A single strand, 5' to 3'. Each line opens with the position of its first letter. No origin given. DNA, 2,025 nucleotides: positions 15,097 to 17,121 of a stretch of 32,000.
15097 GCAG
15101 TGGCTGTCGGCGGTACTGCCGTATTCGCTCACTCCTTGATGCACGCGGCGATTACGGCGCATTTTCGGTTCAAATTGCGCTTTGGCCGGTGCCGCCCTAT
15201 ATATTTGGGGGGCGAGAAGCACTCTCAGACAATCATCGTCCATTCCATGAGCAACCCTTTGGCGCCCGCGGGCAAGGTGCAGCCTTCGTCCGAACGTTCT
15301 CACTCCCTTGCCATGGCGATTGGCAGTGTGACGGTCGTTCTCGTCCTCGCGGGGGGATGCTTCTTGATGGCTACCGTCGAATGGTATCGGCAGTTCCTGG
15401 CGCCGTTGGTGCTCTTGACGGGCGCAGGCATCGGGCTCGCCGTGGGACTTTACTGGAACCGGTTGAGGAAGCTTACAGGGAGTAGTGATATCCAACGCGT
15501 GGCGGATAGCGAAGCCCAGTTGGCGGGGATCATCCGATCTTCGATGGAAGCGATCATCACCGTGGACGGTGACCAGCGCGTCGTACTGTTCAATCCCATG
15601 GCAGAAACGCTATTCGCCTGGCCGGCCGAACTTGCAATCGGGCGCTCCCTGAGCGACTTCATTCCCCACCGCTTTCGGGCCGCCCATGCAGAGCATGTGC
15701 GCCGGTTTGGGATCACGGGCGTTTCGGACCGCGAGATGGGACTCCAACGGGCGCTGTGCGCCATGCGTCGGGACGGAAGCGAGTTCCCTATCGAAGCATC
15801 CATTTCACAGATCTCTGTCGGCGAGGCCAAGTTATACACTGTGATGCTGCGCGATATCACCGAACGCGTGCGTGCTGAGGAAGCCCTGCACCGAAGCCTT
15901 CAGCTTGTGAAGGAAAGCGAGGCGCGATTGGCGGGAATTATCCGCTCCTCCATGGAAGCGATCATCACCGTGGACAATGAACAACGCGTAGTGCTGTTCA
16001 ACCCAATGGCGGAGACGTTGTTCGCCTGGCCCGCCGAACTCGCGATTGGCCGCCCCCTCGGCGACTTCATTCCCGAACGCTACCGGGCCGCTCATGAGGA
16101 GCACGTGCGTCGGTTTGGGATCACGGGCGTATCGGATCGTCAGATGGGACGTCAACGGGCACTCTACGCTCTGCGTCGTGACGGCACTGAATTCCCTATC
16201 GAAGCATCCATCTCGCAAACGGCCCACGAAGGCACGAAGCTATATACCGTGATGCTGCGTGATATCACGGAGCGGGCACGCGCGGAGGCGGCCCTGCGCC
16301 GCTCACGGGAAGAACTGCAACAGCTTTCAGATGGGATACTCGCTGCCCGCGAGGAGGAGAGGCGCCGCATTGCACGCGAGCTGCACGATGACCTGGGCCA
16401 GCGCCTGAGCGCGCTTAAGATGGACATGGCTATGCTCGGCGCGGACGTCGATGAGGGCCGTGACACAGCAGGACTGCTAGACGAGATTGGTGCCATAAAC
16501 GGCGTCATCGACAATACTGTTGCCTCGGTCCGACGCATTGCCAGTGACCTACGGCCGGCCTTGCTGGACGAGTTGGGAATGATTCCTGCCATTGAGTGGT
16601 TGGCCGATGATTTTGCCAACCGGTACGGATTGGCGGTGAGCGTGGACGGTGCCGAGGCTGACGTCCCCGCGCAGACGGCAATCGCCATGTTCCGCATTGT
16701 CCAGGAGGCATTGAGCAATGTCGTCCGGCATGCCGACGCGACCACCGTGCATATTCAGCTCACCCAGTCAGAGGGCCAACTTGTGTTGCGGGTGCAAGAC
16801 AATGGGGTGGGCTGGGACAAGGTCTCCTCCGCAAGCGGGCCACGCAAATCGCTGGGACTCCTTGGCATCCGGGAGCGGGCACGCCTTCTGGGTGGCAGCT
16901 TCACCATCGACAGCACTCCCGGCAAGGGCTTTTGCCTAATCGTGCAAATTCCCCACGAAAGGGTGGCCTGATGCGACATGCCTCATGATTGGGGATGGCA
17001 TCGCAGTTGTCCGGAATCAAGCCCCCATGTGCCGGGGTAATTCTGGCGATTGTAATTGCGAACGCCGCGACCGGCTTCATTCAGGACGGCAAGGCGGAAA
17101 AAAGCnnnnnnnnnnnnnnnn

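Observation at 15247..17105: Orphan oxygen-sensor-like kinase: two recently duplicated FixL-like PAS modules, HisKA_3 output, and no response regulator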

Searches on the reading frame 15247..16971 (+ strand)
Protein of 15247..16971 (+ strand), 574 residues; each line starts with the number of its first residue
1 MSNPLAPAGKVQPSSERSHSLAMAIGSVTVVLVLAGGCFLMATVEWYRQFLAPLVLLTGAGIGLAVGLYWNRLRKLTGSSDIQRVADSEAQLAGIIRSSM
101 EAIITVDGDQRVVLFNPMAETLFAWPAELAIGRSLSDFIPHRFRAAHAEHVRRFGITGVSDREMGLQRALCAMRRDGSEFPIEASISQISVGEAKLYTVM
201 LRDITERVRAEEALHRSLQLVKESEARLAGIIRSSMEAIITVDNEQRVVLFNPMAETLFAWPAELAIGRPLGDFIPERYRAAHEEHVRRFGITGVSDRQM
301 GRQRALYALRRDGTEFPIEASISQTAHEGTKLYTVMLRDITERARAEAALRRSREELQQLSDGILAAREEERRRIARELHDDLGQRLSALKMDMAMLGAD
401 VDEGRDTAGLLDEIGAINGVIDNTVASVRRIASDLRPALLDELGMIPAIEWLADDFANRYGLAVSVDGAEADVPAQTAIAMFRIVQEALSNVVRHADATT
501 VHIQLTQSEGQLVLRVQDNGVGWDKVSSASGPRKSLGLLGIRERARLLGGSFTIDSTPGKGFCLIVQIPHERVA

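Call 6: search_protein_families(library=pfam, proteins=[window:15247-16971:+], max_evalue=0.01)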
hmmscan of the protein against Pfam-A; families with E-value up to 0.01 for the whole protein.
window:15247-16971:+ (574 aa): 10 families
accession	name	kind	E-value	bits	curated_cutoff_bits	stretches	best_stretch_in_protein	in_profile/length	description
PF00989.32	PAS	-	6.1e-25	87.9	22.6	2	227-340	2-113/113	PAS fold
PF08448.16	PAS_4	-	5.3e-23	81.8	23.1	2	98-209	3-110/110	PAS fold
PF13426.13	PAS_9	-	8.5e-22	77.8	27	2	237-342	2-103/103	PAS domain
PF07730.19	HisKA_3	-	4.5e-15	56.4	24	1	371-439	1-67/68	Histidine kinase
PF02518.31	HATPase_c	-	8.5e-14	52.4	26.4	1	479-571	4-110/111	Histidine kinase-, DNA gyrase B-, and HSP90-like ATPase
PF24820.1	Diguanyl_cycl_sensor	-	2.6e-13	50.3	28.1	2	96-200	2-107/109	Diguanylate cyclase-like sensor domain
PF13188.13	PAS_8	-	1.7e-10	40.8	21.8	2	226-279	1-55/65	PAS domain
PF12860.13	PAS_7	-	3.3e-10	40.5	27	2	237-347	6-114/115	PAS fold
PF13596.12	PAS_10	-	1.4e-08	35.7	22.1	1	237-289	10-61/106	PAS domain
PF13581.12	HATPase_c_2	-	2.5e-07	31.2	27.4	1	469-534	20-90/127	Histidine kinase-like ATPase domain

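Call 8: search_solved_structures(query=window:15247-16971:+, max_evalue=0.01, show_alignments=4)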
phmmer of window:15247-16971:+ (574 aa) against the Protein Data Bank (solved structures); distinct sequences matched with E-value up to 0.01: 26.
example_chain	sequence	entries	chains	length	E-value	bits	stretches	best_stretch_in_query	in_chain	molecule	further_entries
8js5_A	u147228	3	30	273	2.2e-16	63.1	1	182-357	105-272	Sensor protein FixL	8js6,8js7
1dp6_A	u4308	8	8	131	9.3e-16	61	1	90-350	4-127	FIXL PROTEIN | SENSOR PROTEIN FIXL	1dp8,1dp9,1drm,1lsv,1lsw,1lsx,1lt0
7ssj_A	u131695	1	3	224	3e-15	59.3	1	350-567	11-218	Sensor histidine kinase DesK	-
3gig_A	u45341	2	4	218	4.3e-15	58.8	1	352-567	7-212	Sensor histidine kinase desK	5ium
1y28_A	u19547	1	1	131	5.8e-15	58.4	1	226-350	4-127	Sensor protein fixL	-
2cmn_A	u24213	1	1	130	6.7e-15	58.2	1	90-350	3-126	SENSOR PROTEIN FIXL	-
1xj4_A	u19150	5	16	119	2e-14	56.6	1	101-349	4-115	Sensor protein fixL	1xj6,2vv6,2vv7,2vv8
1xj2_A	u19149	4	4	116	3.1e-14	56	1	102-349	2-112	Sensor protein fixL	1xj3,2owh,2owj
3ehf_A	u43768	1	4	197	3.8e-14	55.7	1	368-568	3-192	Sensor kinase (YocF protein)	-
3gie_A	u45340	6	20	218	5.7e-14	55.1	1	352-567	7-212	Sensor histidine kinase desK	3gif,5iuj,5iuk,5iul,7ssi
4gt8_A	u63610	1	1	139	1.3e-13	54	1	447-569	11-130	Sensor protein vraS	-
3ehh_A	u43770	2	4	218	3.6e-13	52.5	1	352-567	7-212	Sensor kinase (YocF protein)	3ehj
1d06_A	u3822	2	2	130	1.6e-12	50.3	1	81-205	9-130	nitrogen fixation regulatory protein fixL | FIXL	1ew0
1v9y_A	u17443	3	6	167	2.8e-11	46.2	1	96-212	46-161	Heme pas sensor protein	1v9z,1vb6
1s66_L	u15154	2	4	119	1.5e-10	43.9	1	99-203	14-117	Hypothetical protein yddU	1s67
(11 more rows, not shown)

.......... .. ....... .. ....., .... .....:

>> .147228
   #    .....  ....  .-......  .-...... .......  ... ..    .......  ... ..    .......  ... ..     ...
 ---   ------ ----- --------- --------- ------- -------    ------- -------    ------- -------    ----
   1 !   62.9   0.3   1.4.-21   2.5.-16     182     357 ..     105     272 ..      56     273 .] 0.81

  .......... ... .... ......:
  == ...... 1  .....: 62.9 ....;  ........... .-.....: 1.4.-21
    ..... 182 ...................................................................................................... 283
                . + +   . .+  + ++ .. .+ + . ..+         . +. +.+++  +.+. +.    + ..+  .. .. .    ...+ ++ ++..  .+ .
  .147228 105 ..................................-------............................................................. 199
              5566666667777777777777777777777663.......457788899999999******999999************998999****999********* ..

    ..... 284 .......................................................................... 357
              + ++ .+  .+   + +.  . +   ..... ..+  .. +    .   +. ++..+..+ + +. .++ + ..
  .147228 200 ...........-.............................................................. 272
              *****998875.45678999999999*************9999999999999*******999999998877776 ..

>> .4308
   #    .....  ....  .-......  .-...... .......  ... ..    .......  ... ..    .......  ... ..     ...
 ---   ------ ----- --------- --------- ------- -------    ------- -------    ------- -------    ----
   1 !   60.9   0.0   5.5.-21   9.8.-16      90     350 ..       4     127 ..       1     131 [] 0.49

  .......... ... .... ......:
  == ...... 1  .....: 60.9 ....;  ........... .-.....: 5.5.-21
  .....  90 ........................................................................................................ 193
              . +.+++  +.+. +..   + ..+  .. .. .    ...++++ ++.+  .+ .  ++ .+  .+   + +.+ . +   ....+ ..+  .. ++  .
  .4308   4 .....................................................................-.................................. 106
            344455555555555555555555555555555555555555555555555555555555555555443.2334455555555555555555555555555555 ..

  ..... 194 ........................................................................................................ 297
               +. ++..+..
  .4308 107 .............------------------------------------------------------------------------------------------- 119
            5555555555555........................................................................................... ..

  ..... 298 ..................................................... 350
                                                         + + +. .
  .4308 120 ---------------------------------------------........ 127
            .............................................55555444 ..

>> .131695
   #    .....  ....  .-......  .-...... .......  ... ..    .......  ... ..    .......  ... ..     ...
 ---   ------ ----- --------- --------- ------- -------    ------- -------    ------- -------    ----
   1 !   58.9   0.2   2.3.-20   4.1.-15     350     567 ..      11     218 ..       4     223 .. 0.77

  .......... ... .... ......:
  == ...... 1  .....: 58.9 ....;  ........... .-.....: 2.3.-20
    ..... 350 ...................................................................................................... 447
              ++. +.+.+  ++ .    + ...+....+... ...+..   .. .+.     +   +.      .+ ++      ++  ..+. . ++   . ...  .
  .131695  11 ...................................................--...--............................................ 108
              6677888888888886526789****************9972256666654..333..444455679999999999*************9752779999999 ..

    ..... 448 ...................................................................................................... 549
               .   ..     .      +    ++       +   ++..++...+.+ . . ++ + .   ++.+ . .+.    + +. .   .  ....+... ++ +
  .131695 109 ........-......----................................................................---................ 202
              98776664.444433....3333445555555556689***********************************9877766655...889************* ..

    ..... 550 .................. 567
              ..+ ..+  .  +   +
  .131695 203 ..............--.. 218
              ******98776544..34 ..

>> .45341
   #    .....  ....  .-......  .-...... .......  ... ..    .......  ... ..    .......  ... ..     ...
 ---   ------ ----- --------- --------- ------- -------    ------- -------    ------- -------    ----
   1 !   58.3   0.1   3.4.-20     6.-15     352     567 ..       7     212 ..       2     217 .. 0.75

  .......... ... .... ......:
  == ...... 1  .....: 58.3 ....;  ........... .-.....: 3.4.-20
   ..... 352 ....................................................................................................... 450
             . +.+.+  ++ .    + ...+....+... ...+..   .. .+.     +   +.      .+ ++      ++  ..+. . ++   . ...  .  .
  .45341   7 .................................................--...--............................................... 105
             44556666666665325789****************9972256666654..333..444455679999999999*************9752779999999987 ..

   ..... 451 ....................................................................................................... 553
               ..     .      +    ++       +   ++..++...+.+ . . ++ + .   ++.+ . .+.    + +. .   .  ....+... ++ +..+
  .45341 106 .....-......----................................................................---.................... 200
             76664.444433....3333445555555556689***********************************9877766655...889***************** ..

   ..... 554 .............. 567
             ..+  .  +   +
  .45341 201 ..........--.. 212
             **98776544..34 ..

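Call 12: find_homologous_proteins(query=window:15247-16971:+, max_evalue=1e-10)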
Query window:15247-16971:+ (574 aa): 5745 proteins with E <= 1e-10 among 8000 candidates; the best 120 are listed.
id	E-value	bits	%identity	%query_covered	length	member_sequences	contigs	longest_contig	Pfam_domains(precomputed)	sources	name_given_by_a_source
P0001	0.0e+0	1235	99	100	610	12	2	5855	PF13596.13,PF13426.14,PF13188.14,PF12860.14,PF24820.2,PF13581.13,PF07730.20,PF08448.17,PF02518.32,PF00989.32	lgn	-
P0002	0.0e+0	1205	97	100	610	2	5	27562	PF13596.13,PF13426.14,PF13188.14,PF12860.14,PF24820.2,PF13581.13,PF07730.20,PF08448.17,PF02518.32,PF00989.32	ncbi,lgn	ncbi:PAS domain S-box protein [compost metagenome]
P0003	0.0e+0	1152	100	93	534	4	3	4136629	PF13596.13,PF13426.14,PF13188.14,PF12860.14,PF24820.2,PF13581.13,PF07730.20,PF08448.17,PF02518.32,PF00989.32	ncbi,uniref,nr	ncbi:histidine kinase [Cupriavidus necator]|uniref:PAS domain-containing sensor histidine kinase n=1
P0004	2.8e-273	926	94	62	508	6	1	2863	PF13426.14,PF12860.14,PF24820.2,PF13581.13,PF07730.20,PF08448.17,PF02518.32,PF00989.32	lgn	-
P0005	9.3e-272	921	75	99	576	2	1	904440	PF13596.13,PF13426.14,PF13188.14,PF12860.14,PF24820.2,PF13581.13,PF07730.20,PF08448.17,PF02518.32,PF00989.32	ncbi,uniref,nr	ncbi:PAS domain-containing sensor histidine kinase [Cupriavidus sp. WKF15]|uniref:PAS domain-contain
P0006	4.8e-268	908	77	99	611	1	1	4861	PF13596.13,PF13426.14,PF13188.14,PF12860.14,PF24820.2,PF13581.13,PF07730.20,PF08448.17,PF02518.32,PF00989.32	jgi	-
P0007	1.3e-263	894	75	99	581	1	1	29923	PF13596.13,PF13426.14,PF13188.14,PF12860.14,PF24820.2,PF13581.13,PF07730.20,PF08448.17,PF02518.32,PF00989.32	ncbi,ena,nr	ncbi:MAG: PAS domain S-box protein [Cupriavidus sp.]|nr:PAS domain S-box protein [Cupriavidus sp.]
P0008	1.3e-260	884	75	99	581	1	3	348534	PF13596.13,PF13426.14,PF13188.14,PF12860.14,PF24820.2,PF13581.13,PF07730.20,PF08448.17,PF02518.32,PF00989.32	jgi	jgi:hypothetical protein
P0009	2.1e-258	877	74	100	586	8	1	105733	PF13596.13,PF13426.14,PF13188.14,PF12860.14,PF24820.2,PF13581.13,PF07730.20,PF08448.17,PF02518.32,PF00989.32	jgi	jgi:PAS domain S-box-containing protein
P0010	3.5e-258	876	73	100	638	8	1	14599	PF13596.13,PF13426.14,PF13188.14,PF12860.14,PF24820.2,PF13581.13,PF07730.20,PF08448.17,PF02518.32,PF00989.32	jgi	-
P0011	8.7e-257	871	73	99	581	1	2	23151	PF13596.13,PF13426.14,PF13188.14,PF12860.14,PF24820.2,PF13581.13,PF07730.20,PF08448.17,PF02518.32,PF00989.32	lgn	-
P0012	5.0e-252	856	71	100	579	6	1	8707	PF13596.13,PF13426.14,PF13188.14,PF12860.14,PF24820.2,PF13581.13,PF07730.20,PF08448.17,PF02518.32,PF00989.32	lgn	-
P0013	9.1e-248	842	78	88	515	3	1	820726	PF13596.13,PF13426.14,PF13188.14,PF12860.14,PF24820.2,PF13581.13,PF07730.20,PF08448.17,PF02518.32,PF00989.32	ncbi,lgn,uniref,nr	ncbi:hypothetical protein LMG23992_00654 [Cupriavidus laharis]|uniref:Histidine kinase n=2 Tax=Cupri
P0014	2.2e-247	840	80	86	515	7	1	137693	PF13596.13,PF13426.14,PF13188.14,PF12860.14,PF24820.2,PF13581.13,PF07730.20,PF08448.17,PF02518.32,PF00989.32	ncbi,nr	ncbi:histidine kinase [Cupriavidus sp. UYMU48A]|nr:histidine kinase [Cupriavidus sp. UYMU48A]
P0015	9.6e-245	832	69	100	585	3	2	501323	PF13596.13,PF13426.14,PF13188.14,PF12860.14,PF24820.2,PF13581.13,PF07730.20,PF08448.17,PF02518.32,PF00989.32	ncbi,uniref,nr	ncbi:Signal transduction histidine kinase (plasmid) [Cupriavidus taiwanensis]|uniref:Signal transduc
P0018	3.3e-242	823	69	100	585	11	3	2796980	PF13596.13,PF13426.14,PF13188.14,PF12860.14,PF24820.2,PF13581.13,PF07730.20,PF08448.17,PF02518.32,PF00989.32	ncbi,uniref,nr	ncbi:PAS domain-containing sensor histidine kinase [Cupriavidus neocaledonicus]|uniref:Signal transd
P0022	1.7e-225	768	88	63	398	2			PF13426.14,PF13581.13,PF07730.20,PF08448.17,PF02518.32,PF00989.32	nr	nr:PAS domain-containing sensor histidine kinase [Cupriavidus sp. YR651]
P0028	1.6e-193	663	74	68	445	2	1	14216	PF13426.14,PF13188.14,PF12860.14,PF24820.2,PF13581.13,PF07730.20,PF08448.17,PF02518.32,PF00989.32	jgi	-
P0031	6.4e-188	644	72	62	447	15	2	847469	PF13426.14,PF13188.14,PF07730.20,PF08448.17,PF02518.32,PF00989.32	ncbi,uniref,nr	ncbi:hypothetical protein Tamer19_31450 [Cupriavidus sp. TA19]|uniref:PAS domain-containing sensor h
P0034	8.5e-184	630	81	62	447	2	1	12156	PF13426.14,PF13581.13,PF07730.20,PF08448.17,PF02518.32,PF00989.32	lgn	-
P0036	1.5e-178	613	79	61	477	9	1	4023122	PF13426.14,PF13188.14,PF13581.13,PF07730.20,PF08448.17,PF02518.32,PF00989.32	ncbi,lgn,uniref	ncbi:PAS domain S-box protein [Cupriavidus oxalaticus]|uniref:PAS domain-containing sensor histidine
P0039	8.9e-174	597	76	64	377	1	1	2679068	PF13426.14,PF13188.14,PF12860.14,PF24820.2,PF13581.13,PF07730.20,PF08448.17,PF02518.32,PF00989.32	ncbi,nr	ncbi:histidine kinase [Cupriavidus taiwanensis]|nr:histidine kinase [Cupriavidus taiwanensis]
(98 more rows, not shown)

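Call 14: find_encoding_contigs(protein=P0005, flank=8000, max_places=2)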
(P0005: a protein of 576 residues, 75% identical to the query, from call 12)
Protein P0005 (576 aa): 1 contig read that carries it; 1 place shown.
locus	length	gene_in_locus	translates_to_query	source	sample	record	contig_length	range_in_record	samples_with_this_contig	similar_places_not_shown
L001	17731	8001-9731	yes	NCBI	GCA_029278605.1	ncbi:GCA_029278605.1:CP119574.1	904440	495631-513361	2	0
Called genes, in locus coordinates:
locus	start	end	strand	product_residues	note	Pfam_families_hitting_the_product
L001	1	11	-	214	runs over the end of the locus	PF00510:COX3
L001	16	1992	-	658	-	PF00115:COX1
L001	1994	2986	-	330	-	PF00116:COX2 (weak), PF06481:COX_ARM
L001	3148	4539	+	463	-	PF00392:GntR, PF00155:Aminotran_1_2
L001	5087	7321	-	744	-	PF07992:Pyr_redox_2, PF13738:Pyr_redox_3, PF14759:Reductase_C (faint), PF00070:Pyr_redox, PF01734:Patatin, PF12536:DUF3734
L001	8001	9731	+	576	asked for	PF00989:PAS, PF08448:PAS_4, PF13426:PAS_9, PF00989:PAS, PF08448:PAS_4, PF13426:PAS_9, PF07730:HisKA_3, PF02518:HATPase_c, +5 more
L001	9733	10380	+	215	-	PF00072:Response_reg, PF00196:GerE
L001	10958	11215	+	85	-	PF04226:Transgly_assoc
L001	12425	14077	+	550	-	PF13088:BNR_2 (faint), PF02012:BNR (faint)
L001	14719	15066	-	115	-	-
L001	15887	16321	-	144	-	PF00583:Acetyltransf_1 (weak), PF13508:Acetyltransf_7, PF08445:FR47 (weak)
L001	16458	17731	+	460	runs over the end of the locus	PF13546:DDE_5, PF01609:DDE_Tnp_1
